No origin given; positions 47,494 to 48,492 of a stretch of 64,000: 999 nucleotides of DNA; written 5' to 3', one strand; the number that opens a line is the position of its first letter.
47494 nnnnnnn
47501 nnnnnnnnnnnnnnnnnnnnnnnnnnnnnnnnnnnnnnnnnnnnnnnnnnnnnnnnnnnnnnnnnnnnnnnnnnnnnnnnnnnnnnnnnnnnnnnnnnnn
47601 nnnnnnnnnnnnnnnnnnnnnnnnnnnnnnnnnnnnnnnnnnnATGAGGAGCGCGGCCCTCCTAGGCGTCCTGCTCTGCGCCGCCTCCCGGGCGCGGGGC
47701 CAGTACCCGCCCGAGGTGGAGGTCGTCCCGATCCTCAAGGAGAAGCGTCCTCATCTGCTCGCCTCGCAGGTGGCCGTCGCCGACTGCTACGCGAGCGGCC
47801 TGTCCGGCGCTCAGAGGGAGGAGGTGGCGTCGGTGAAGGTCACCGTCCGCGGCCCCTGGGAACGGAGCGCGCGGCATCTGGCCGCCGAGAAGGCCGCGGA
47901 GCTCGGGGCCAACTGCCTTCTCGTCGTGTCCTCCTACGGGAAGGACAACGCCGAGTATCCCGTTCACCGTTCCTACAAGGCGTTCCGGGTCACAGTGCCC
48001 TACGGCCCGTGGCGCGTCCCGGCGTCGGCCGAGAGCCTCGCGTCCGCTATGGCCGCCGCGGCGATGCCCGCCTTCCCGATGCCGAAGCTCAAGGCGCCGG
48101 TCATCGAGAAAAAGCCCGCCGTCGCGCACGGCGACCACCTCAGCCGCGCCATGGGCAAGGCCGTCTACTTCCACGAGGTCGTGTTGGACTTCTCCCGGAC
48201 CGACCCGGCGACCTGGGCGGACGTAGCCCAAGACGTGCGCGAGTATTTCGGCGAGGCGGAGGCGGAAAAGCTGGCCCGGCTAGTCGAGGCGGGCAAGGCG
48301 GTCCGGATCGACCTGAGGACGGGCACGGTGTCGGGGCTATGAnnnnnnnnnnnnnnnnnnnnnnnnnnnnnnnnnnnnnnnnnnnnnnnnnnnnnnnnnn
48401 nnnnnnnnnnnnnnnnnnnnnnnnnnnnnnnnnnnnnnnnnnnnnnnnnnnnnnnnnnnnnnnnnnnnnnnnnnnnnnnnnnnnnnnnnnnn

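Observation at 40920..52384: Twelve-gene translationally coupled metal-efflux supraoperon with six uncharacterised ORFs between an HME-RND pump and a P1B-ATPase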

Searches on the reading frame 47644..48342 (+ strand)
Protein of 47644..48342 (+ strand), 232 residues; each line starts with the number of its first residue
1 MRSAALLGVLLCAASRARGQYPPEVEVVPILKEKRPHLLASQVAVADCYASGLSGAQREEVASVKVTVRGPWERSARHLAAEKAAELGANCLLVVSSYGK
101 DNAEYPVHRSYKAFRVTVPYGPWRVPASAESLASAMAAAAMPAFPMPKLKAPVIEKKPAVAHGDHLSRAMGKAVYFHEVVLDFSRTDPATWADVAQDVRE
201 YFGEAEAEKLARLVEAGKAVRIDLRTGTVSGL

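Call 6: search_protein_families(library=pfam, proteins=[window:47644-48342:+], max_evalue=0.1)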
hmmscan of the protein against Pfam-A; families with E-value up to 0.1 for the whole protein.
window:47644-48342:+ (232 aa): 1 family
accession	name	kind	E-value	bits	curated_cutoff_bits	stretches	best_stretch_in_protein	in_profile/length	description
PF06223.18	Phage_tail_T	-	0.082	13.8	25.9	0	111-150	8-51/73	Minor tail protein T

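Call 7: search_protein_families(library=ncbifam, proteins=[window:47644-48342:+], max_evalue=0.1)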
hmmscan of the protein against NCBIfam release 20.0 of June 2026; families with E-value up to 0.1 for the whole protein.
window:47644-48342:+ (232 aa): 0 families

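Call 21: find_homologous_proteins(query=window:47644-48342:+, max_evalue=0.001)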
Query window:47644-48342:+ (232 aa): 29 proteins with E <= 0.001 among 3180 candidates.
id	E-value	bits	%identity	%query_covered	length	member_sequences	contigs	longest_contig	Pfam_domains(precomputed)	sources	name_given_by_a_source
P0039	2.0e-145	500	100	100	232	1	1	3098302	-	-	-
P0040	7.7e-126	436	88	99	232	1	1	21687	-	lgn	-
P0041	1.5e-125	435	88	100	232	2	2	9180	-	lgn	-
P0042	4.0e-125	434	87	99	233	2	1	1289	-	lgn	-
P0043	2.9e-118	411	83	100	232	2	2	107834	-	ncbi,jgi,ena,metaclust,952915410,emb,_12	jgi:hypothetical protein|metaclust:\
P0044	3.4e-117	408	83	100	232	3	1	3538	-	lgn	-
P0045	6.3e-117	407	81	98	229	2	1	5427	-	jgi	jgi:hypothetical protein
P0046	4.2e-116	404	81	100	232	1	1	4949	-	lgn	-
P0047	1.3e-115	403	82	100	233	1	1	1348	-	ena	-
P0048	6.9e-114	397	82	100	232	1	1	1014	-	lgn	-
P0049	1.4e-113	396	79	98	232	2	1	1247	-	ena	-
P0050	8.9e-113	393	78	100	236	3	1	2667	-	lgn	-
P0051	3.8e-112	391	78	100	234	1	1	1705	-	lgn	-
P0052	1.7e-111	389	78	100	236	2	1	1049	-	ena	-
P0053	3.2e-109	382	77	100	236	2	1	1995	-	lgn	-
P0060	6.1e-101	355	72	100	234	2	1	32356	-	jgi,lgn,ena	-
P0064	7.5e-88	312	61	99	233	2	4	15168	-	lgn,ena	-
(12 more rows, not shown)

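Call 22: find_encoding_contigs(protein=P0043, flank=10000, max_places=2)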
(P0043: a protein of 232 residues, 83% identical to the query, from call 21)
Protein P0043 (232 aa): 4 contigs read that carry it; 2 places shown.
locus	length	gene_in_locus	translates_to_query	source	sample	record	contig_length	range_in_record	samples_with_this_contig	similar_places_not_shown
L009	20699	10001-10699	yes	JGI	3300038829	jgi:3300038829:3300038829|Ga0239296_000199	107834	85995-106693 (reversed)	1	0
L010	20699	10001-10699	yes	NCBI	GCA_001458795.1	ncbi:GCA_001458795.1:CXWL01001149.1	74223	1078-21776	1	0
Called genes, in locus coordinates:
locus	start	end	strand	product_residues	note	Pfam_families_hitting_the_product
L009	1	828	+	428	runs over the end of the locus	PF13487:HD_5, PF01966:HD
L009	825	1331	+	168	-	PF08534:Redoxin, PF00578:AhpC-TSA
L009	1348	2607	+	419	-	PF27126:NmeDI_C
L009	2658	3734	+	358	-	PF00195:Chal_sti_synt_N, PF08392:FAE1_CUT1_RppA, PF02797:Chal_sti_synt_C, PF08541:ACP_syn_III_C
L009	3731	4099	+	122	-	-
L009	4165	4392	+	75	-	-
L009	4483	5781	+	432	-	PF02321:OEP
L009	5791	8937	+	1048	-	PF00873:ACR_tran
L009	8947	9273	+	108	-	PF00543:P-II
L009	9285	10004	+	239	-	-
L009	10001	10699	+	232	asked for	-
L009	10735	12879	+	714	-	PF00122:E1-E2_ATPase, PF00702:Hydrolase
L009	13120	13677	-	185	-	PF13408:Zn_ribbon_recom (weak)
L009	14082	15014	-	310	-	PF00656:Peptidase_C14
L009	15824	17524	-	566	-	PF07646:Kelch_2 (faint), PF13415:Beta-prop_FBX42 (faint), PF13964:Beta-prop_Calicin (faint), PF24681:Kelch_KLHDC2_KLHL20_DRC7, PF01344:Kelch_1, PF24681:Kelch_KLHDC2_KLHL20_DRC7, PF25210:Kelch_FKB95, PF00656:Peptidase_C14, +1 more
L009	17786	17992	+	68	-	-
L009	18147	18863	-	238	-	-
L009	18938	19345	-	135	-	-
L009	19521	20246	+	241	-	-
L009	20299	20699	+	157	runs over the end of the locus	-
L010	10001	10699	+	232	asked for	-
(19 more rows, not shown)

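Call 23: find_encoding_contigs(protein=P0060, flank=10000, max_places=2)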
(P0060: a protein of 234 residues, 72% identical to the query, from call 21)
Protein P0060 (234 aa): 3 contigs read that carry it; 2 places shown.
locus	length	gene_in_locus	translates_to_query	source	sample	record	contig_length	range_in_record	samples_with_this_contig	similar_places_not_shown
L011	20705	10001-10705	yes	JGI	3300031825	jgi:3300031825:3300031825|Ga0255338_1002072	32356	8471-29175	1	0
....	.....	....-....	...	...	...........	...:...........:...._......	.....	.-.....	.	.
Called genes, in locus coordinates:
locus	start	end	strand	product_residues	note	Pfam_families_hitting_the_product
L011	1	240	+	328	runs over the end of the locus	-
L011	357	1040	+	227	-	PF00230:MIP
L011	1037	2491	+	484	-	PF02789:Peptidase_M17_N, PF00883:Peptidase_M17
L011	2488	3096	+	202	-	PF01227:GTP_cyclohydroI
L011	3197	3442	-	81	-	PF09360:zf-CDGSH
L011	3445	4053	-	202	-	PF06181:Urate_ox_N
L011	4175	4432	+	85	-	-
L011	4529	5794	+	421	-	PF02321:OEP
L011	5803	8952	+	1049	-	PF00873:ACR_tran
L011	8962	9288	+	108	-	PF00543:P-II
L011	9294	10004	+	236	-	-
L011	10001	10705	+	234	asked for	-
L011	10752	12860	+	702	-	PF12710:HAD (faint), PF00122:E1-E2_ATPase, PF00702:Hydrolase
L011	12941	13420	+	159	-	PF08534:Redoxin, PF00578:AhpC-TSA, PF13098:Thioredoxin_2, PF00085:Thioredoxin (weak), PF13905:Thioredoxin_8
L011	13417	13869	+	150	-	PF02600:DsbB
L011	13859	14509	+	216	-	PF13462:Thioredoxin_4, PF01323:DSBA (weak), PF13743:Thioredoxin_5 (faint)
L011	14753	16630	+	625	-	PF03169:OPT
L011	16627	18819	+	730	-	PF07719:TPR_2 (faint), PF13181:TPR_8 (faint), PF13428:TPR_14 (faint), PF13432:TPR_16 (faint), PF14559:TPR_19 (faint), PF13174:TPR_6 (faint), PF08486:SpoIID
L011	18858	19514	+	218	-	-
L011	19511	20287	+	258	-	PF01869:BcrAD_BadFG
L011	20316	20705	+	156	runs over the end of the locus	PF02502:LacAB_rpiB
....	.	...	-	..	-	?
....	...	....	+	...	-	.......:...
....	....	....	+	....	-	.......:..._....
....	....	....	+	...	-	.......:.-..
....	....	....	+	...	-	-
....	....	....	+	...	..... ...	-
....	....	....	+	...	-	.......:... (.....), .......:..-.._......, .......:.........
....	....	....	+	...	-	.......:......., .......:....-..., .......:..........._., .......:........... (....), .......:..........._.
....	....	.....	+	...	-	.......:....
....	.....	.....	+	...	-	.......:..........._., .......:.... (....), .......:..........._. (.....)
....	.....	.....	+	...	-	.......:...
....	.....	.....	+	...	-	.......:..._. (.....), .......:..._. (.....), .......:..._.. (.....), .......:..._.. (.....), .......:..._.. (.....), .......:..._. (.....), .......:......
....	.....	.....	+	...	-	-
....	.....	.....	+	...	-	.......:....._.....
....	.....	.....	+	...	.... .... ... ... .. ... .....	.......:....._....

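Call 24: find_encoding_contigs(protein=P0064, flank=10000, max_places=2)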
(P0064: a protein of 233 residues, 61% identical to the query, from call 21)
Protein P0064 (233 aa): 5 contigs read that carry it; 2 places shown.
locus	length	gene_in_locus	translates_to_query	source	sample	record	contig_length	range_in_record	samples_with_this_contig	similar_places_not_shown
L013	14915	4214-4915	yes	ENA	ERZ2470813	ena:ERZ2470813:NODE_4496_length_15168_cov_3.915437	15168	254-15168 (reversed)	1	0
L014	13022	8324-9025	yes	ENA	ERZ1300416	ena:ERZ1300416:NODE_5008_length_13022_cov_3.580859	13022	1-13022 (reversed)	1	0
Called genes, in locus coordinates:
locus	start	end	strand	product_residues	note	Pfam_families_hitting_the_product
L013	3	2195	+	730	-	?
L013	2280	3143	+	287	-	PF00873:ACR_tran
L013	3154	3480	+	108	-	PF00543:P-II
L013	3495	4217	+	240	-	-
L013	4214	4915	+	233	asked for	-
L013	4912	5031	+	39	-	PF13462:Thioredoxin_4 (weak)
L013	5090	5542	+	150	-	-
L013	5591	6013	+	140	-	-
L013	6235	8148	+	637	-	PF00122:E1-E2_ATPase, PF00702:Hydrolase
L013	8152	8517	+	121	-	-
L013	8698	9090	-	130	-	-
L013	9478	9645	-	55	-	-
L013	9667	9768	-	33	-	-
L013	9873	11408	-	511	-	-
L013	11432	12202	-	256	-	PF00656:Peptidase_C14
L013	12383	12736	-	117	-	-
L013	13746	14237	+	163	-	-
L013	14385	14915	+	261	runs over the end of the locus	?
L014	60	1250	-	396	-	PF00083:Sugar_tr, PF07690:MFS_1, PF13347:MFS_2 (weak), PF12832:MFS_1_like (faint), PF00083:Sugar_tr (weak), PF07690:MFS_1 (weak)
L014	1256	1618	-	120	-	-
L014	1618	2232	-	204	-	PF01545:Cation_efflux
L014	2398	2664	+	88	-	-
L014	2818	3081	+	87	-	-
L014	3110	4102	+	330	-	PF02321:OEP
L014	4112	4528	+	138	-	PF00873:ACR_tran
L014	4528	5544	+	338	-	PF00873:ACR_tran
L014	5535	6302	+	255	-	PF00873:ACR_tran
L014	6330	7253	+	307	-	PF00873:ACR_tran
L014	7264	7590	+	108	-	PF00543:P-II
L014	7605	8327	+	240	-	-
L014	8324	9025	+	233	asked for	-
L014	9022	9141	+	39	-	PF13462:Thioredoxin_4 (weak)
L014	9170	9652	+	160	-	-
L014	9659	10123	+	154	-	-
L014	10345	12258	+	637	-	PF00122:E1-E2_ATPase, PF00702:Hydrolase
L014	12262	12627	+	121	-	-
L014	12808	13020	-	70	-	?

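Call 27: find_homologous_proteins(query=A1, max_evalue=0.001)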
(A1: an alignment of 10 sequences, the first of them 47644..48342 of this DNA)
Query A1 (10 sequences) (232 aa, profile of the alignment): 41 proteins with E <= 0.001 among 8000 candidates.
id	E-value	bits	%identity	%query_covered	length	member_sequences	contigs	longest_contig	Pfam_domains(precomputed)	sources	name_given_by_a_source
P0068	9.7e-99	348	29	99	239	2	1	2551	-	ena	-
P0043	1.8e-98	347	83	100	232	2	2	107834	-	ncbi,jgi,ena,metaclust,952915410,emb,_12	jgi:hypothetical protein|metaclust:\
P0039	2.8e-97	343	100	100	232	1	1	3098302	-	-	-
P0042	4.7e-95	336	87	99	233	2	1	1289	-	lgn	-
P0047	3.2e-94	333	82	100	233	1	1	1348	-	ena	-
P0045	5.4e-94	333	81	98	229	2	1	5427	-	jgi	jgi:hypothetical protein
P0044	2.9e-93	330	83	100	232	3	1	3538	-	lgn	-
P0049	3.9e-93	330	79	98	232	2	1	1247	-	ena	-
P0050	6.8e-93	329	78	100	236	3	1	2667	-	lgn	-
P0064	1.3e-92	328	61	99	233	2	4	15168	-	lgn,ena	-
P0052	1.8e-92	328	78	100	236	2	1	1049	-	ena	-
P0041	2.3e-92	327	88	100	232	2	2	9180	-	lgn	-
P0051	7.2e-92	326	78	100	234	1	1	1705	-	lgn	-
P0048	1.3e-91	325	82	100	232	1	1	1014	-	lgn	-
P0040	1.7e-91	324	88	99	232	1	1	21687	-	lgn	-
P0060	8.5e-90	319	72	100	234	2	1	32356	-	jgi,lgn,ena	-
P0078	2.2e-44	170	32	94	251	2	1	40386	-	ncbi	-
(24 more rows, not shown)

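Call 31: find_related_loci(query=A2, collection=genome_contigs, flank=10000)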
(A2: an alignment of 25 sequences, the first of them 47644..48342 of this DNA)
Query A2 (232 aa) in genome_contigs; peptide patterns used: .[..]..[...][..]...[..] (x = any residue, [..] = any of these).
148 stretches matched a pattern; 4 encode a relative of the query (tblastn E <= 1e-3); 4 distinct loci.
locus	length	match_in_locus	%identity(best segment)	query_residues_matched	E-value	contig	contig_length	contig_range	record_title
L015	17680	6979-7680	79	1-232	2e-115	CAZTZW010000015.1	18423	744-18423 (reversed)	MAG TPA_asm: uncultured Elusimicrobia sp. isolate SRP302895_co1_139 genome assembly, contig: NODE_5674_length_18423_cov_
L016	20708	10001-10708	74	1-232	8e-111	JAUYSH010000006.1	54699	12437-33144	MAG: Elusimicrobiota bacterium isolate C5_metabat.bin.68 C5_k141_60469, whole genome shotgun sequence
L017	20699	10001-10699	80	1-232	5e-122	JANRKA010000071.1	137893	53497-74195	MAG: Elusimicrobiota bacterium isolate bins.479 k141_3420107, whole genome shotgun sequence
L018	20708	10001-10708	77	1-232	1e-118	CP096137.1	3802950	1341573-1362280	MAG: Elusimicrobiota bacterium isolate JAD_PAG50586_1 chromosome, complete genome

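Call 36: search_protein_representatives(alignment_id=A2)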
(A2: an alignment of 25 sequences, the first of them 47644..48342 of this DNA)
Query: 25 sequences, 235 profile positions. Proteins with E-value up to 0.001 (for the whole library): 20; up to 1e-10: 18; up to 1e-30: 15. The best 20 are listed.
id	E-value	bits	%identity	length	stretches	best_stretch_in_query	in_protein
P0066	1.8e-91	322.7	-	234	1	1-233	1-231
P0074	2.9e-89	315.5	-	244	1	4-233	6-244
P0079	8.5e-68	245.2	-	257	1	1-234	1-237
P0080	3.6e-62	226.8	-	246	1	7-231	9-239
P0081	1.3e-60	221.7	-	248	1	10-233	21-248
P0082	1.1e-59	218.7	-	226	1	4-227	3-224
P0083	6.5e-54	199.8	-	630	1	7-233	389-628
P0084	5.8e-53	196.7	-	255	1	7-233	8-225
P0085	2.3e-51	191.4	-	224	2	50-233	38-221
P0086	1.6e-50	188.6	-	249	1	2-233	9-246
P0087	1.7e-49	185.3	-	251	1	5-233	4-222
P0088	2.5e-44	168.4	-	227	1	22-234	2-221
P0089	3.7e-39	151.5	-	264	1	7-231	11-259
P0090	2.4e-37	145.6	-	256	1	5-231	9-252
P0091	8.1e-37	143.8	-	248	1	5-233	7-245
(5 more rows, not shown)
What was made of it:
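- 47644..48342 (+): g08: exported protein, second of the pair. The N-domain (residues 20-120) has an RcsF/FvfA/DUF1471-like fold. A Pro/Ala linker follows, then a small alpha/beta C-domain. Family size is 41 clusters at 90% identity (call 27) and 20 at 50% identity (call 36).
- Closest known: RcsF / FvfA / DUF1471. Different: The named source organisms are all Elusimicrobiota (calls 31, 36).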

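Call 40: predict_structure(alignment_id=A2)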
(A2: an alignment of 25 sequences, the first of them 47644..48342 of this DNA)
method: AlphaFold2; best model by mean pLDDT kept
length: 232 residues; sequences in the alignment: 25
mean_pLDDT: 72.8   pTM: 0.46
mean pLDDT of the five models: 72.8, 71.8, 71.7, 70.0, 64.4
residues with pLDDT >= 90: 35; 70-90: 114; 50-70: 26; < 50: 57
segments of 3 or more residues with pLDDT < 50: 1-3, 6-18, 127-142, 144-147, 165-176
pLDDT, mean of each block of 10 residues (from residue 1): 49 49 89 80 81 78 91 87 90 88 84 86 57 44 48 50 47 56 78 86 87 85 83 77
secondary structure, 60 per line:
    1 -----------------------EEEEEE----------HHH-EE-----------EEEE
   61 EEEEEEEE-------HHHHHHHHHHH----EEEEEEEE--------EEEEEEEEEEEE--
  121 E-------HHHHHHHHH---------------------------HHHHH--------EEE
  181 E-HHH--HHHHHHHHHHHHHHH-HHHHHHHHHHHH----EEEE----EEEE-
elements in order: E24-29 E57-68 H76-86 E91-98 E107-118 H129-137 H165-169 E178-181 H188-202 H204-215 E220-223 E228-231
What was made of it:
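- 47644..48342 (+): AF2 pLDDT 72.8 overall, 80-90 in the two domains (call 40).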

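Call 43: fold_search(model_id=the predicted structure, library=pdb)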
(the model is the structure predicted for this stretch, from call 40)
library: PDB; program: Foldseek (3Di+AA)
matches with E <= 10: 640; with E <= 0.001: 2
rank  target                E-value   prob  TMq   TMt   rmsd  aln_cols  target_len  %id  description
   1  5evg                  5.9e-05  1.00  0.29  0.61   5.4       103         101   16  Crystal structure of a Francisella virulence factor FvfA in the orthorhombic form (released 2016-10-26)
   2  5evf                  3.7e-04  1.00  0.29  0.59   5.4       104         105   21  Crystal structure of a Francisella virulence factor FvfA in the hexagonal form (released 2016-10-26)
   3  8fwm_AS               1.7e-01  0.12  0.16  0.19  16.0       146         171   14  Structure of tail-neck junction of Agrobacterium phage Milano (released 2023-12-06)
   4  9cuy_L                2.1e-01  0.08  0.11  0.11  21.8       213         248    8  Bacteriophage PhiTE extended baseplate (released 2025-04-16)
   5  2y1b                  2.5e-01  0.75  0.23  0.54   5.4        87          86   21  Crystal structure of the E. coli outer membrane lipoprotein RcsF (released 2011-03-16)
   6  9biy_B                2.8e-01  0.91  0.25  0.63   4.8        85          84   19  Crystal structure of the periplasmic domain of IgaA from Escherichia coli (released 2024-07-17)
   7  8fvy_Y                2.8e-01  0.20  0.20  0.32  12.0       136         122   15  40S subunit of the Giardia lamblia 80S ribosome (released 2024-01-24)
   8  4evu_B                4.6e-01  0.63  0.21  0.59   5.0        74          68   16  Crystal structure of C-terminal domain of putative periplasmic protein ydgH from S. enterica (released 2012-05-30)
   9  8eon_D                4.9e-01  0.04  0.12  0.14  19.6       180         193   12  Pseudomonas phage E217 baseplate complex (released 2023-07-26)
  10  2l8y_MODEL_1_A        5.6e-01  0.54  0.25  0.50   8.2        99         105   17  Solution structure of the E. coli outer membrane protein RcsF (periplasmatic domain) (released 2011-04-06)
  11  5euo_F                6.3e-01  0.10  0.15  0.15   8.0       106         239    8  PF6-M1-HLA-A2 (released 2016-11-23)
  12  7xt6_D                6.7e-01  0.10  0.16  0.11  15.6       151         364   11  Structure of a membrane protein M3 (released 2022-08-31)
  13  2vlr_E                6.7e-01  0.08  0.14  0.14   8.2       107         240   10  The Structural Dynamics and Energetics of an Immunodominant T-cell Receptor are Programmed by its Vbeta Domain (released 2008-01-22)
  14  3qib_D                6.7e-01  0.08  0.13  0.13  10.1       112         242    7  Crystal structure of the 2B4 TCR in complex with MCC/I-Ek (released 2011-04-27)
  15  7hsv_B                6.7e-01  0.05  0.10  0.09  22.3       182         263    6  PanDDA analysis group deposition -- Crystal Structure of FatA in complex with Z2643472210 (released 2025-08-13)
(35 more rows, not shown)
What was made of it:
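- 47644..48342 (+): Foldseek finds FvfA 5evg (E 6e-5, TM 0.61), RcsF and YdgH (call 43).
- Closest known: RcsF / FvfA / DUF1471. Same: The N-domain fold of g08 matches FvfA, RcsF and YdgH (call 43).
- g08 fold matches FvfA, RcsF and YdgH (call 43).
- Tried and rejected: This was rejected by the AF2 model and Foldseek result (calls 40, 43).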

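Call 44: find_encoding_contigs(protein=P0040, flank=10000, max_places=2)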
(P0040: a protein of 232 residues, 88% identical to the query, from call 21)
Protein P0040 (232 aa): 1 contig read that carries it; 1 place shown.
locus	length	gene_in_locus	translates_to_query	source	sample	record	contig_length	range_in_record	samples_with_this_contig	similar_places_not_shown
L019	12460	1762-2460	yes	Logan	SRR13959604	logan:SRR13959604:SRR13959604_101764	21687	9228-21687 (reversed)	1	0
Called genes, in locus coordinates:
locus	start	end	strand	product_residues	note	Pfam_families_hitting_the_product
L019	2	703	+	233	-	?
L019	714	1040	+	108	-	PF00543:P-II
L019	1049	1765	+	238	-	-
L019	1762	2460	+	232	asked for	-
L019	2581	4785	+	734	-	PF00403:HMA (faint), PF00122:E1-E2_ATPase, PF00702:Hydrolase, PF12710:HAD (faint)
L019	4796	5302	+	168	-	-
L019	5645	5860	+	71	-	-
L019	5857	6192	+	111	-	-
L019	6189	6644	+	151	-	PF00210:Ferritin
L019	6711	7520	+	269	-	PF04545:Sigma70_r4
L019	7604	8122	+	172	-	-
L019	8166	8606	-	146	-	PF04002:RadC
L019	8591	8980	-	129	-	-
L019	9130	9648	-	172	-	PF04542:Sigma70_r2, PF08281:Sigma70_r4_2, PF04545:Sigma70_r4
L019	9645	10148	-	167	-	PF04002:RadC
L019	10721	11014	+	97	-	-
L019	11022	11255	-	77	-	PF13560:HTH_31, PF01381:HTH_3 (weak)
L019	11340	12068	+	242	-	PF00072:Response_reg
